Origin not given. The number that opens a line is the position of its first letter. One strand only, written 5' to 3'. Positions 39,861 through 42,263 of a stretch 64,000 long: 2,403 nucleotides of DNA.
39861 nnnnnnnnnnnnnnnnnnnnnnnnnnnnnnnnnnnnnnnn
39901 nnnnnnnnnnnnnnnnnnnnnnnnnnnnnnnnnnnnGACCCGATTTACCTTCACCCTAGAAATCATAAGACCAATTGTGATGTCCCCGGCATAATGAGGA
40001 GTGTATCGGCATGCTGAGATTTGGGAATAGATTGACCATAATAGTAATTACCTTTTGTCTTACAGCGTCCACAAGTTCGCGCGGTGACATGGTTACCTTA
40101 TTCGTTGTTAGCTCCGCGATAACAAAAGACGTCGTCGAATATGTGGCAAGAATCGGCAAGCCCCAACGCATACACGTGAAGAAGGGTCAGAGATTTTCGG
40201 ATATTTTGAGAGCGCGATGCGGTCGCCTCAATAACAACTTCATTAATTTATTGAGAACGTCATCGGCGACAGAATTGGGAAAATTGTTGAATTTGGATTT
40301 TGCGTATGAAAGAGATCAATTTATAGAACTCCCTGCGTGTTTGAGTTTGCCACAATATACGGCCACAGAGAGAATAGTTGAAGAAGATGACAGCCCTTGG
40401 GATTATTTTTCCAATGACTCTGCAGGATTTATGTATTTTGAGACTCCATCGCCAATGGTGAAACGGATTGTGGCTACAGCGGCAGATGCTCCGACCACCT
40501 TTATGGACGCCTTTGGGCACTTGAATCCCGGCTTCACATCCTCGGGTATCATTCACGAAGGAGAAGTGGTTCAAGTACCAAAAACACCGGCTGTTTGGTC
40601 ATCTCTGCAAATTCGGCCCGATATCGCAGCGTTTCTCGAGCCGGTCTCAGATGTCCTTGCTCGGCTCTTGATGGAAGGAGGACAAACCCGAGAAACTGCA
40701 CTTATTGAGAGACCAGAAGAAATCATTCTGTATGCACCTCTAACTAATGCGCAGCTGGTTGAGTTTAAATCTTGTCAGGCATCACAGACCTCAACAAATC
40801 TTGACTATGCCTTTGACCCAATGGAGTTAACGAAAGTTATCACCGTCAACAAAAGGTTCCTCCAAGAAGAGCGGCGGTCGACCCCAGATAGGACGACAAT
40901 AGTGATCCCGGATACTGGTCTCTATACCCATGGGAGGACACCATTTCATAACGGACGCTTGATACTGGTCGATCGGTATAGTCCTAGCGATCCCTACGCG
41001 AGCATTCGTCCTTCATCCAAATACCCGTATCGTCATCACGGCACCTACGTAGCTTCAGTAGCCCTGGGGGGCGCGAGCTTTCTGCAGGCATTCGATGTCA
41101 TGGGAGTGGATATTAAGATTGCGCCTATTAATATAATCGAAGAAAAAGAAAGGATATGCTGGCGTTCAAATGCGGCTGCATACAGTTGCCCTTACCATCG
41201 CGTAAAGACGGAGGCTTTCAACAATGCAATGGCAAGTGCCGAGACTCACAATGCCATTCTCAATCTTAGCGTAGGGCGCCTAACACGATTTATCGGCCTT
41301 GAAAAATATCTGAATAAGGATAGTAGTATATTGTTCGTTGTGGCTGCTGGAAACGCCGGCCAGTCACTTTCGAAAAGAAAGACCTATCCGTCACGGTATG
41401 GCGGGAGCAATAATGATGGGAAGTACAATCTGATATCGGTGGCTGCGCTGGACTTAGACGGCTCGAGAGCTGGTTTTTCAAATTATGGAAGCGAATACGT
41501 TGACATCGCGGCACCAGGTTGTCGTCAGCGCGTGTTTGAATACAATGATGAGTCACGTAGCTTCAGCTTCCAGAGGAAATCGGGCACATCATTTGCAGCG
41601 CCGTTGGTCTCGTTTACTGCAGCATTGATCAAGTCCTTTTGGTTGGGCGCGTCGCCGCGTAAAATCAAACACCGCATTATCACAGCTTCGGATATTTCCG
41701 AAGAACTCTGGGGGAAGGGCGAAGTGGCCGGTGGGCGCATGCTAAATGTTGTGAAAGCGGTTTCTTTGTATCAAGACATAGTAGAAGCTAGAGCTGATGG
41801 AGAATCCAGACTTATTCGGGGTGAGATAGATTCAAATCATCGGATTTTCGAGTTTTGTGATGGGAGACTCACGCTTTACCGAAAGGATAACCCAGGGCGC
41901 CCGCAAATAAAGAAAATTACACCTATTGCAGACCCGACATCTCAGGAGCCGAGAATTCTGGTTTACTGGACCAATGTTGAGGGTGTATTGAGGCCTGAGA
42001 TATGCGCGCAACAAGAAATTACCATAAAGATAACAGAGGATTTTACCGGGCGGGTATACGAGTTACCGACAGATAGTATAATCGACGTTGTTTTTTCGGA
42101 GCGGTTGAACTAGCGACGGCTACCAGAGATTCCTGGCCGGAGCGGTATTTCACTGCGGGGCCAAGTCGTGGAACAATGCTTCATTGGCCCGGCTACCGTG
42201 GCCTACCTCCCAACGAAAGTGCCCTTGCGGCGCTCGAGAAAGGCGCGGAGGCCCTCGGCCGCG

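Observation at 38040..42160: Low-GC islet encoding a eukaryote-like trypsin and a large subtilase, both secreted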

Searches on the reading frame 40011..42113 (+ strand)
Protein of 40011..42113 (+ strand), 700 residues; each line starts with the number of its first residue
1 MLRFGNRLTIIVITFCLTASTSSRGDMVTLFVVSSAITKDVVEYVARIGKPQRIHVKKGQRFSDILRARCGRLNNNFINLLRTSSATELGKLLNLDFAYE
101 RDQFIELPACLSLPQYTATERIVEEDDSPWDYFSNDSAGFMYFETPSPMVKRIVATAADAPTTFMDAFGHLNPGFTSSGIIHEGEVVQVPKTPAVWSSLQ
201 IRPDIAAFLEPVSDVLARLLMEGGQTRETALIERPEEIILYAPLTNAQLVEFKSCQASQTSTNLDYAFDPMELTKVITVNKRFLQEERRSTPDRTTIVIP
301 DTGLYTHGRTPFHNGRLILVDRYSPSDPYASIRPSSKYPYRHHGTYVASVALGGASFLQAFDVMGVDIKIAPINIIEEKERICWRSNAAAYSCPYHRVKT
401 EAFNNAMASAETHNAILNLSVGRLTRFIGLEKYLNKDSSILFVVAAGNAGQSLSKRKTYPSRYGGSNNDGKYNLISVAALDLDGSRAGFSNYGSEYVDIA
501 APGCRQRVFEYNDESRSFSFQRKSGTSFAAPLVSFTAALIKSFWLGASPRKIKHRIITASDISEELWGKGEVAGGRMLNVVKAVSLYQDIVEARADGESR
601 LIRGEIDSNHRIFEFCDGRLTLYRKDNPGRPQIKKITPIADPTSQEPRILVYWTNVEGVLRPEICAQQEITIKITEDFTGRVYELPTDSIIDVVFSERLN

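Call 3: search_protein_families(library=pfam, proteins=[window:40011-42113:+], max_evalue=0.01)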
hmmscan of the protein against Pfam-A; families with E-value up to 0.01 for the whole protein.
window:40011-42113:+ (700 aa): 1 family
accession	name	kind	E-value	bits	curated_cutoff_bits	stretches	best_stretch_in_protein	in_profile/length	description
PF00082.27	Peptidase_S8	-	4.1e-27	95.7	21.8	1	333-560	46-273/288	Subtilase family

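Call 8: find_encoding_contigs(protein=window:40011-42113:+, flank=10000, max_places=10)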
Protein window:40011-42113:+ (700 aa): no gene with exactly this product is on record in the collection.

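Call 9: find_homologous_proteins(query=window:40011-42113:+)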
Query window:40011-42113:+ (700 aa): 28 proteins with E <= 0.001 among 8000 candidates.
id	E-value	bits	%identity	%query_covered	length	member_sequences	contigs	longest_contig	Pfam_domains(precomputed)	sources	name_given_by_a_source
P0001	0.0e+0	1590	100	100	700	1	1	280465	PF00082.28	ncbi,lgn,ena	-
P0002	1.4e-214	732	49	99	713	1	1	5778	PF00082.28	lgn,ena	-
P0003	1.0e-165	571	41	98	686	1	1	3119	PF00082.28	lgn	-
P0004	2.1e-163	563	42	99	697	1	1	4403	PF00082.28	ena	-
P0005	1.6e-159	550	45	96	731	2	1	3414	PF00082.28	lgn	-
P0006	9.0e-157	541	40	99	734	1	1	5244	PF00082.28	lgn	-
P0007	8.7e-153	528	40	99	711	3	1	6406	PF00082.28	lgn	-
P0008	1.4e-128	448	44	69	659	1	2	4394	PF00082.28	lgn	-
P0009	2.5e-126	441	37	96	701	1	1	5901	PF00082.28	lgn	-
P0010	1.1e-123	432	41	72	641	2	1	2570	PF00082.28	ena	-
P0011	2.3e-119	418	42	73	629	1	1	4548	PF00082.28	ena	-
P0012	4.6e-103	364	42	67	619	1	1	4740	PF00082.28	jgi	jgi:hypothetical protein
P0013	6.2e-99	350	40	69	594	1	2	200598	PF00082.28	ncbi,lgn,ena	-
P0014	5.9e-51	192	26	98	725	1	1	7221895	PF00082.28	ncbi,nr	ncbi:S8 family serine peptidase [Mesorhizobium loti]|nr:S8 family serine peptidase [Mesorhizobium lo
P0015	1.7e-47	180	29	92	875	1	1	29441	PF00082.28,PF00089.33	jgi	jgi:hypothetical protein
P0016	1.4e-25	108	25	83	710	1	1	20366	PF00082.28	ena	-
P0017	2.8e-21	94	27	61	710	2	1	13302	PF00082.28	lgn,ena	-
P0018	5.7e-19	86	28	45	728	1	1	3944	PF00082.28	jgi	jgi:subtilisin family serine protease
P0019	2.5e-12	64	30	38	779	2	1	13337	PF00082.28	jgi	jgi:Subtilase family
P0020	4.2e-10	57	34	16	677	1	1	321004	PF02412.24,PF22148.2,PF00082.28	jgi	jgi:subtilisin family serine protease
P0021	1.7e-9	55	43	13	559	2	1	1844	PF00082.28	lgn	-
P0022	1.8e-8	51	25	49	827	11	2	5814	PF04122.18,PF00082.28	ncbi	ncbi:MAG: hypothetical protein RLZ86_1236 [Actinomycetota bacterium]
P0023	9.1e-8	49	32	27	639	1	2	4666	PF02412.24,PF00082.28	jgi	jgi:subtilisin family serine protease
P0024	4.9e-5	40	32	24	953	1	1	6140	PF19190.7,PF22148.2,PF13004.14,PF00082.28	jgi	jgi:subtilisin family serine protease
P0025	4.9e-5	40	34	20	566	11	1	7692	PF00082.28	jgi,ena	-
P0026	1.9e-4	38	51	9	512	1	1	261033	PF00082.28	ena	-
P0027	3.0e-4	37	34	22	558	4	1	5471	PF00082.28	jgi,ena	jgi:hypothetical protein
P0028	4.1e-4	37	35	21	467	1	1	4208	PF00082.28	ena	-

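Call 10: find_encoding_contigs(protein=P0001, flank=10000, max_places=5)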
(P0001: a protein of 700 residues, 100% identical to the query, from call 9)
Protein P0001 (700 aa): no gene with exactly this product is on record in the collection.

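Call 11: find_encoding_contigs(protein=P0013, flank=10000, max_places=5)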
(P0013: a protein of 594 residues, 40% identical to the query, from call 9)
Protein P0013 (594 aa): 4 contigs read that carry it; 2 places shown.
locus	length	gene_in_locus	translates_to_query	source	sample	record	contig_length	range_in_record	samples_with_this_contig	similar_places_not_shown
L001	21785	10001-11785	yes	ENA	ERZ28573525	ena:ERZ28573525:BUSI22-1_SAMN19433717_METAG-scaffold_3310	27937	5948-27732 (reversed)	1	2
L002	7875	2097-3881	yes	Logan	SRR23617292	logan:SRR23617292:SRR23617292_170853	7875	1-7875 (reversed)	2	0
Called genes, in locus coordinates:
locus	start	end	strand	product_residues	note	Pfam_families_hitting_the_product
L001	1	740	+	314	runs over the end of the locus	?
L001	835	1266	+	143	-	PF05198:IF3_N, PF00707:IF3_C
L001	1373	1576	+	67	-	PF01632:Ribosomal_L35p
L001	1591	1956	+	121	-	PF00453:Ribosomal_L20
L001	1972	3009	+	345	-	PF02912:Phe_tRNA-synt_N, PF01409:tRNA-synt_2d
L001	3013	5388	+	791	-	PF01588:tRNA_bind, PF03483:B3_4, PF03484:B5, PF17759:tRNA_synthFbeta, PF03147:FDX-ACB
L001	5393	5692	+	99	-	PF00216:Bac_DNA_binding, PF18291:HU-HIG (weak)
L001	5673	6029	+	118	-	PF13411:MerR_1, PF00376:MerR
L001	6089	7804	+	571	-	PF00474:SSF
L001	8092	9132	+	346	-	-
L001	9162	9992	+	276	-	PF00089:Trypsin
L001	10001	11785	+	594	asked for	PF00082:Peptidase_S8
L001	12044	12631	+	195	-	-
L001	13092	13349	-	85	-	-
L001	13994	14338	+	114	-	PF20009:GEVED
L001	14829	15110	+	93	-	-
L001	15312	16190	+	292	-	PF20560:MotA_N, PF01618:MotA_ExbB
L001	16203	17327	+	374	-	PF13677:MotB_plug, PF00691:OmpA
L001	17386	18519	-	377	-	PF00072:Response_reg, PF00512:HisKA, PF02518:HATPase_c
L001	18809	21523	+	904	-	PF00072:Response_reg, PF00989:PAS, PF08448:PAS_4, PF13426:PAS_9, PF08447:PAS_3, PF13185:GAF_2, PF00990:GGDEF, PF00563:EAL, +1 more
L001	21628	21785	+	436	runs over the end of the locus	PF25917:BSH_RND, PF25944:Beta-barrel_RND (weak), PF25954:Beta-barrel_RND_2, PF25990:Beta-barrel_YknX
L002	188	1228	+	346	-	-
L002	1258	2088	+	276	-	PF00089:Trypsin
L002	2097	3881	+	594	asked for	PF00082:Peptidase_S8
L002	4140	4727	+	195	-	-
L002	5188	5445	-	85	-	-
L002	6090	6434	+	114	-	PF20009:GEVED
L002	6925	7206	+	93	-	-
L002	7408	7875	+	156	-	?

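Call 12: find_encoding_contigs(protein=P0015, flank=10000, max_places=5)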
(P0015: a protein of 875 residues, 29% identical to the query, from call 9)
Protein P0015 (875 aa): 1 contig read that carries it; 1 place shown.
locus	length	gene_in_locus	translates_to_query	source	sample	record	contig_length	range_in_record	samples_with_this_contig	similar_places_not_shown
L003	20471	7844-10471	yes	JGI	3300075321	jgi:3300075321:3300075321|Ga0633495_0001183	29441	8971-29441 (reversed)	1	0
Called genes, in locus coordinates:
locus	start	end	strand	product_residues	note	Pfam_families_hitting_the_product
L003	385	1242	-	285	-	-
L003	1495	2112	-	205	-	-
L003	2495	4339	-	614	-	PF00656:Peptidase_C14, PF01183:Glyco_hydro_25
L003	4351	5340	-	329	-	-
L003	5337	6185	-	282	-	-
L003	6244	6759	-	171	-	PF12975:DUF3859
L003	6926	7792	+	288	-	PF00089:Trypsin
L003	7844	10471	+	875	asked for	PF00089:Trypsin, PF00082:Peptidase_S8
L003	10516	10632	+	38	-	-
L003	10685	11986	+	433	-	-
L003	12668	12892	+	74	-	-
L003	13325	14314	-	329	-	-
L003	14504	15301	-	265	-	PF00481:PP2C (faint), PF13672:PP2C_2, PF07228:SpoIIE (weak)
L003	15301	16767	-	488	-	-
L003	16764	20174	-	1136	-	PF00069:Pkinase, PF07714:PK_Tyr_Ser-Thr, PF13086:AAA_11, PF13245:AAA_19, PF13604:AAA_30 (faint), PF01443:Viral_helicase1 (faint), PF13087:AAA_12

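Call 18: search_protein_families(library=padloc, proteins=[window:40011-42113:+, L001:8092-9132:+, L001:12044-12631:+], max_evalue=0.01)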
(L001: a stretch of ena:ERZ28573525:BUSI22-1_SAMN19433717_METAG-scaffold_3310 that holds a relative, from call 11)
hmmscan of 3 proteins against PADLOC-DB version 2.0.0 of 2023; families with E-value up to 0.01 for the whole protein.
window:40011-42113:+ (700 aa): 2 families
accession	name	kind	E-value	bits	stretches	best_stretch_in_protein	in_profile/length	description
PDLC02197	IetS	-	7.9e-05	19.1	0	341-461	293-406/749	-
PDLC03014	subtilase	-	0.002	15.7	1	444-555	277-370/391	-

L001:8092-9132:+ (346 aa): 0 families

L001:12044-12631:+ (195 aa): 0 families

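Call 19: find_related_loci(query=A2, collection=genome_contigs, flank=10000)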
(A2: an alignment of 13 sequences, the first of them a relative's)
Query A2 (700 aa) in genome_contigs; peptide patterns used: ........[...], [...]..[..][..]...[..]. (x = any residue, [..] = any of these).
599 stretches matched a pattern (row limit reached: there are more); 225 encode a relative of the query (tblastn E <= 1e-3); the best 80 are kept; 80 distinct loci.
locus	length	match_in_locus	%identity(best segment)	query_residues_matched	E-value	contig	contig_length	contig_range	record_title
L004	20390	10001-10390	39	441-584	2e-17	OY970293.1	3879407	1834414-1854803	MAG: uncultured Solirubrobacterales bacterium isolate MFD04850.bin.c.1 genome assembly, chromosome: 1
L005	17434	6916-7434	38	400-585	6e-17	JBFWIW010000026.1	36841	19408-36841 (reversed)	MAG: Oscillospiraceae bacterium isolate CA_2019_NHSR_114 NODE_2667_length_36841_cov_7.429918_NHSR, whole genome shotgun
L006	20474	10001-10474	35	436-592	1e-15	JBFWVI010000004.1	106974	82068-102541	MAG: Bdellovibrionales bacterium isolate CA_2019_TPBF_90 NODE_1675_length_106974_cov_11.253156_TPBF, whole genome shotgu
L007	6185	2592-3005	38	436-584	4e-15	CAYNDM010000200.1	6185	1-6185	MAG TPA_asm: uncultured Bacteriovoracaceae bacterium isolate SRP144015_co1_124 genome assembly, contig: NODE_5366_length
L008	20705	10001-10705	32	343-595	5e-15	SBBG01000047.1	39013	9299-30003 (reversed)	MAG: Gammaproteobacteria bacterium isolate Bin_2_1_1 Ba_contig34295, whole genome shotgun sequence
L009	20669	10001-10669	31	343-584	1e-14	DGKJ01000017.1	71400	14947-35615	MAG TPA_asm: Bacteriovoracaceae bacterium UBA4573 UBA4573_contig_467, whole genome shotgun sequence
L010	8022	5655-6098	36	431-588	3e-14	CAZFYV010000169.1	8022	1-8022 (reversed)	MAG TPA_asm: uncultured Pseudobdellovibrionaceae bacterium isolate SRP135972_co2_295 genome assembly, contig: NODE_12565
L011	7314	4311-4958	31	343-585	3e-14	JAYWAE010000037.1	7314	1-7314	MAG: Pseudobdellovibrionaceae bacterium isolate GL92_UP_concoct_173 GL92_UP_concoct_173_36, whole genome shotgun sequenc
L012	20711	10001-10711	27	314-560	5e-14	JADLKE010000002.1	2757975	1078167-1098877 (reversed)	MAG: Ignavibacteria bacterium isolate DFE_IGN c_000000000104, whole genome shotgun sequence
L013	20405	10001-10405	39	436-584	6e-14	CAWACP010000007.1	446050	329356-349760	MAG: uncultured Acidobacteriota bacterium isolate MFD09286.bin.1.87 genome assembly, contig: contig_39818, whole genome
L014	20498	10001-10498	33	410-585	1e-13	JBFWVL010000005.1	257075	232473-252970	MAG: Bacteriovoracia bacterium isolate CA_2019_TPBF_93 NODE_443_length_257075_cov_10.913017_TPBF, whole genome shotgun s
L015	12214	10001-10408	40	437-585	1e-13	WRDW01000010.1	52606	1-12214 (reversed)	MAG: Oscillospiraceae bacterium isolate Lab288P3bin30 Ga0123353_10000415, whole genome shotgun sequence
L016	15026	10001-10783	28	307-584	7e-14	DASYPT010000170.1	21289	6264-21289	MAG TPA_asm: Pyrinomonadaceae bacterium isolate SMAG_U4465 k141_3580540, whole genome shotgun sequence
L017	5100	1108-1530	39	436-586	2e-13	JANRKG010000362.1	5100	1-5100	MAG: Leptolyngbyaceae cyanobacterium bins.59 k141_1754129, whole genome shotgun sequence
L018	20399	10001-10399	36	438-584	2e-13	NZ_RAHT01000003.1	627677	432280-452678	Ningiella ruwaisensis strain B66 SG035.S35_00003, whole genome shotgun sequence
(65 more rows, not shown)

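Call 21: find_encoding_contigs(protein=P0032, flank=10000, max_places=5)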
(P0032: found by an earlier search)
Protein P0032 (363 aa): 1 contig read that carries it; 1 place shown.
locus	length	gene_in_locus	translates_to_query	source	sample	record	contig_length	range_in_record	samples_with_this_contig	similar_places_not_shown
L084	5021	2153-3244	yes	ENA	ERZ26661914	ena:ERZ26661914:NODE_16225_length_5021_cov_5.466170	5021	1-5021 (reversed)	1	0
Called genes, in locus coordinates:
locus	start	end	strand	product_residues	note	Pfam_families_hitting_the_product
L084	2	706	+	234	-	?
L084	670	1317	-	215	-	PF09837:DUF2064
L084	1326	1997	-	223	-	PF00535:Glycos_transf_2, PF13641:Glyco_tranf_2_3 (weak)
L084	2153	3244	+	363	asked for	PF04055:Radical_SAM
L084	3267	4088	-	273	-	PF00378:ECH_1, PF16113:ECH_2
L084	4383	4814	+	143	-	PF15919:HicB_lk_antitox (weak), PF15970:HicB-like_2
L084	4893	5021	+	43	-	?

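Call 22: find_encoding_contigs(protein=P0047, flank=10000, max_places=5)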
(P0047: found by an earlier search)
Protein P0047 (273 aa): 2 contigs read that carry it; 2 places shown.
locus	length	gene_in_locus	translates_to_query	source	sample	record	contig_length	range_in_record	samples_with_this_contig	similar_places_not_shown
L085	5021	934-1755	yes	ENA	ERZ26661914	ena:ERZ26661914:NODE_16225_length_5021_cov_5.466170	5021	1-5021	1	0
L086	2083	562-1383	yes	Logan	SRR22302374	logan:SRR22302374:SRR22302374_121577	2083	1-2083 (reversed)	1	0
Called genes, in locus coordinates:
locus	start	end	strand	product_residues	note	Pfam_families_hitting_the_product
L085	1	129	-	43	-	?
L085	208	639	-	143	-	PF15919:HicB_lk_antitox (weak), PF15970:HicB-like_2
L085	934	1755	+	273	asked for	PF00378:ECH_1, PF16113:ECH_2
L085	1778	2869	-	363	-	PF04055:Radical_SAM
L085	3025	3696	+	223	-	PF00535:Glycos_transf_2, PF13641:Glyco_tranf_2_3 (weak)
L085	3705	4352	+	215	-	PF09837:DUF2064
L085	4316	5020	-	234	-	?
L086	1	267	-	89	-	?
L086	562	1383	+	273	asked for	PF00378:ECH_1, PF16113:ECH_2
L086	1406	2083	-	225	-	?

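Call 26: find_encoding_contigs(protein=P0014, flank=8000, max_places=3)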
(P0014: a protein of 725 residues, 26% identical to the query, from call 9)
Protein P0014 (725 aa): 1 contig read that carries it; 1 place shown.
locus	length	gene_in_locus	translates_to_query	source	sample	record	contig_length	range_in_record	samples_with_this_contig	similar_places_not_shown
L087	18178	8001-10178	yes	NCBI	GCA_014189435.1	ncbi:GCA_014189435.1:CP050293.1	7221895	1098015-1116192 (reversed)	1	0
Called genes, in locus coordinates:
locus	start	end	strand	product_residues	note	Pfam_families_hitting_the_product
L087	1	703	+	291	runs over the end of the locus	PF00126:HTH_1, PF03466:LysR_substrate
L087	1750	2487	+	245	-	PF00106:adh_short, PF08659:KR, PF13561:adh_short_C2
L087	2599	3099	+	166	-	PF13404:HTH_AsnC-type (weak), PF13412:HTH_24, PF01037:AsnC_trans_reg (weak)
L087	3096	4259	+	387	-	PF03435:Sacchrp_dh_NADP, PF16653:Sacchrp_dh_C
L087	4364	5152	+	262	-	PF10613:Lig_chan-Glu_bd, PF00497:SBP_bac_3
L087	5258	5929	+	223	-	PF00528:BPD_transp_1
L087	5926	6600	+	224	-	PF00528:BPD_transp_1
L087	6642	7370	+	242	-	PF02463:SMC_N (faint), PF00005:ABC_tran, PF13304:AAA_21 (weak)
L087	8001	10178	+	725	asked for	PF00082:Peptidase_S8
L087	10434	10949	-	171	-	PF00583:Acetyltransf_1, PF13673:Acetyltransf_10, PF13508:Acetyltransf_7, PF08445:FR47 (weak)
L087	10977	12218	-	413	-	PF07690:MFS_1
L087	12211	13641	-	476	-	PF01266:DAO (weak), PF01494:FAD_binding_3 (faint), PF07992:Pyr_redox_2, PF13450:NAD_binding_8 (weak), PF13738:Pyr_redox_3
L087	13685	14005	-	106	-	PF12840:HTH_20, PF01022:HTH_5 (weak)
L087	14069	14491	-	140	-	PF03960:ArsC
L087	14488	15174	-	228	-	PF00230:MIP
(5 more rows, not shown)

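Call 27: find_encoding_contigs(protein=P0002, flank=8000, max_places=3)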
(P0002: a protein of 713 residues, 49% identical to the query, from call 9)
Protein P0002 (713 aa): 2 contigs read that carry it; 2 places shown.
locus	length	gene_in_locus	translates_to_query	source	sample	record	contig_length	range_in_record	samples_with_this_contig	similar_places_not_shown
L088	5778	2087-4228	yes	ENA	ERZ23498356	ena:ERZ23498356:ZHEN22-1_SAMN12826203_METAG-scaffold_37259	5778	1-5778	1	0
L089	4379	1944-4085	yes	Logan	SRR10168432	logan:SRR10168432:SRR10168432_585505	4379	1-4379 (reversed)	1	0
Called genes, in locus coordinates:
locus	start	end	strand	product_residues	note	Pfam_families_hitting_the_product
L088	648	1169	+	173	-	-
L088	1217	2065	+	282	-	PF00089:Trypsin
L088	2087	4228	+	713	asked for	PF00082:Peptidase_S8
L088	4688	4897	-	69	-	-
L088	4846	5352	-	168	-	-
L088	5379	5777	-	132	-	?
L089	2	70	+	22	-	?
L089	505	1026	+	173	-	-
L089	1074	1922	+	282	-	PF00089:Trypsin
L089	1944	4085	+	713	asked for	PF00082:Peptidase_S8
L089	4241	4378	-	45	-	?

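Call 31: search_dna_similar(query=window:40011-42113:+, collection=plasmids, mode=protein, max_rows=15)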
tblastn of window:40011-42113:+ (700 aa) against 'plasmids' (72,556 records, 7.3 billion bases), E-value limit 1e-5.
Records with a match: 55; places in all: 55; records where one place covers at least 80% of the query: 1.
Best place of each record, by identity: <60% 55.
By first word of the organism name: Priestia 20; Sinorhizobium 10; Bacillus 4; Deinococcus 3; Paenibacillus 2; Monoglobus 2; Burkholderia 2; Rhizobium 1; Shinella 1; Haloprofundus 1; and 9 more.
By predicted mobility (MOB-suite, as given by PLSDB): non-mobilizable 43; conjugative 11; mobilizable 1.
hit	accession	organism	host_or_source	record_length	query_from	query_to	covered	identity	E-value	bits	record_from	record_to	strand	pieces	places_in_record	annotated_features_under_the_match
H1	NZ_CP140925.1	Sinorhizobium medicae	Medicago lupulina,whole organism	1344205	78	668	84%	25.2%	3e-30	135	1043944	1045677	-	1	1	record has no annotation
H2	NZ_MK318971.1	Rhizobium rhizogenes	-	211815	162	592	62%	28.4%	8e-26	121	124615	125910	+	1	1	S8 family serine peptidase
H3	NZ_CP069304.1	Shinella sp. PSBB067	monoisolate,Minnesota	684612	328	695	53%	31.7%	2e-29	133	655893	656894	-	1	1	S8 family serine peptidase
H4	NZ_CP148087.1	Sinorhizobium meliloti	Medicago sativa,cell culture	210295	334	695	52%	31.2%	5e-33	144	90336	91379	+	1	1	S8 family serine peptidase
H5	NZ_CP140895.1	Sinorhizobium medicae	Medicago lupulina,whole organism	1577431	334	695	52%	31.2%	2e-32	142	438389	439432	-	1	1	record has no annotation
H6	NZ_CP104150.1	Sinorhizobium medicae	Trigonella foenum-graecum,cell culture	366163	334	695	52%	31.2%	2e-32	142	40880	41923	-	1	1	S8 family serine peptidase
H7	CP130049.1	Sinorhizobium meliloti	Medicago,Cell culture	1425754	334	695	52%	30.9%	2e-31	139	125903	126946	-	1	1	S8 family serine peptidase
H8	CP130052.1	Sinorhizobium meliloti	Medicago,Cell culture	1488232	334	695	52%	30.9%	2e-31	139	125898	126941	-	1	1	S8 family serine peptidase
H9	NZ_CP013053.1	Sinorhizobium americanum CCGM7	Phaseolus vulgaris,root nodules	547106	332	668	48%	29.8%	2e-27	127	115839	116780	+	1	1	S8 family serine peptidase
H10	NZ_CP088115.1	Sinorhizobium meliloti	cell culture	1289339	334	616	40%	34.0%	2e-30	136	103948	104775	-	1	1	none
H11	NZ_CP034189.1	Deinococcus psychrotolerans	whole organism,R2A medium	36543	266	583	45%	29.3%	2e-7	62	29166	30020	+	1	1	S8 family serine peptidase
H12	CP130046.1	Sinorhizobium meliloti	Medicago,Cell culture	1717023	334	597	38%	34.8%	2e-28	130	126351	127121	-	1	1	S8 family serine peptidase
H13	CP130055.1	Sinorhizobium meliloti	Medicago,Cell culture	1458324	430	695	38%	34.3%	1e-27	127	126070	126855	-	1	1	S8 family serine peptidase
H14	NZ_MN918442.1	Haloprofundus sp. MHR1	-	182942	341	649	44%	26.9%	8e-7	61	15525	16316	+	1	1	S8 family serine peptidase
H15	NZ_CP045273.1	Priestia megaterium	pure culture,Paper surface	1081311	216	542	47%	24.8%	4e-8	65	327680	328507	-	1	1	none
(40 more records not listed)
